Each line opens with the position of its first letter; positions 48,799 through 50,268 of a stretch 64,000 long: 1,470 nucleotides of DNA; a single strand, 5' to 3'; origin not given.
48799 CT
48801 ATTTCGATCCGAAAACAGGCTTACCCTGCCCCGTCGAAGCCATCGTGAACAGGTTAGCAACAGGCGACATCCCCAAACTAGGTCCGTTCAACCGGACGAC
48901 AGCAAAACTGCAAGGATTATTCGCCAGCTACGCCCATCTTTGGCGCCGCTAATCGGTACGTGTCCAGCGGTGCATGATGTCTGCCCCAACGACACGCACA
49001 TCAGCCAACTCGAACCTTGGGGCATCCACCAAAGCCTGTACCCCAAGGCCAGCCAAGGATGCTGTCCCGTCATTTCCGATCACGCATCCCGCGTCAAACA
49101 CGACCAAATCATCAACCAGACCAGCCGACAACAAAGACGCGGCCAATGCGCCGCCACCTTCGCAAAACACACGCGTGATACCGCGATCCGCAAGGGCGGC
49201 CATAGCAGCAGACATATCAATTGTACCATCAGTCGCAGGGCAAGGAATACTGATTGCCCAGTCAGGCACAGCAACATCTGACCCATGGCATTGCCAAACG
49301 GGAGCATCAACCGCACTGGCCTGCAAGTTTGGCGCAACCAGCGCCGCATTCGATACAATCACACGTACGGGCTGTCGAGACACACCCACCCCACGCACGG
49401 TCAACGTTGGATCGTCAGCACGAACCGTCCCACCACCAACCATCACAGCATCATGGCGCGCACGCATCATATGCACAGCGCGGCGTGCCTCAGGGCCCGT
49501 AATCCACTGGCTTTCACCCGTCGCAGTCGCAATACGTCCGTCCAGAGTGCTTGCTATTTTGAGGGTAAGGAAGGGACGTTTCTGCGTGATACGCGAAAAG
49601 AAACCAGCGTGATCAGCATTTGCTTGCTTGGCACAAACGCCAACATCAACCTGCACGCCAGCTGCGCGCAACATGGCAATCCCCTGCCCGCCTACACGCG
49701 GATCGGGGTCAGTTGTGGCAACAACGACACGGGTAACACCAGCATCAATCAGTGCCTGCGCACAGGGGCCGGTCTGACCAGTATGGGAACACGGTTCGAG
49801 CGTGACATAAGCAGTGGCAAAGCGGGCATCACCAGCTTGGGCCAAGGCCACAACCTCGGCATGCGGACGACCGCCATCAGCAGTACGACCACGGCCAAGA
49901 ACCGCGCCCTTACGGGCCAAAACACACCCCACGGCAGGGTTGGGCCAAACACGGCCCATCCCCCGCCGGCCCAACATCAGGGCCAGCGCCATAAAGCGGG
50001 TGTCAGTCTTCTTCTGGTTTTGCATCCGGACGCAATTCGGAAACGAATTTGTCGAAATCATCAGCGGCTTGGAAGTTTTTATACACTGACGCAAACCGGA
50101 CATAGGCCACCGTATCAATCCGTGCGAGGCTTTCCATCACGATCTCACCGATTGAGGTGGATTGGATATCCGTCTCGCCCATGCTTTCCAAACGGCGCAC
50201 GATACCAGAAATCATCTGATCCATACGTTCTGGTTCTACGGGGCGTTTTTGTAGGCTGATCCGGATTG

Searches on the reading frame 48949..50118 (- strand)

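Call 84: search_protein_families(library=pfam, proteins=[window:48949-50118:-], max_evalue=0.00001)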
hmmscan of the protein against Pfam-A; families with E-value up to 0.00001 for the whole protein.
window:48949-50118:- (389 aa): 3 families
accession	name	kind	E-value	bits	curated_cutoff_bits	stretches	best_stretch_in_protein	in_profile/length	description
PF01872.23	RibD_C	-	1.7e-43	149.2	24.1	1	182-381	1-195/197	RibD C-terminal domain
PF00383.29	dCMP_cyt_deam_1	-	1e-14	54.6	25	1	37-134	2-101/102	Cytidine and deoxycytidylate deaminase zinc-binding region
PF14437.12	MafB19-deam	-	1.6e-08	35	27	1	62-142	24-108/142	MafB19-like deaminase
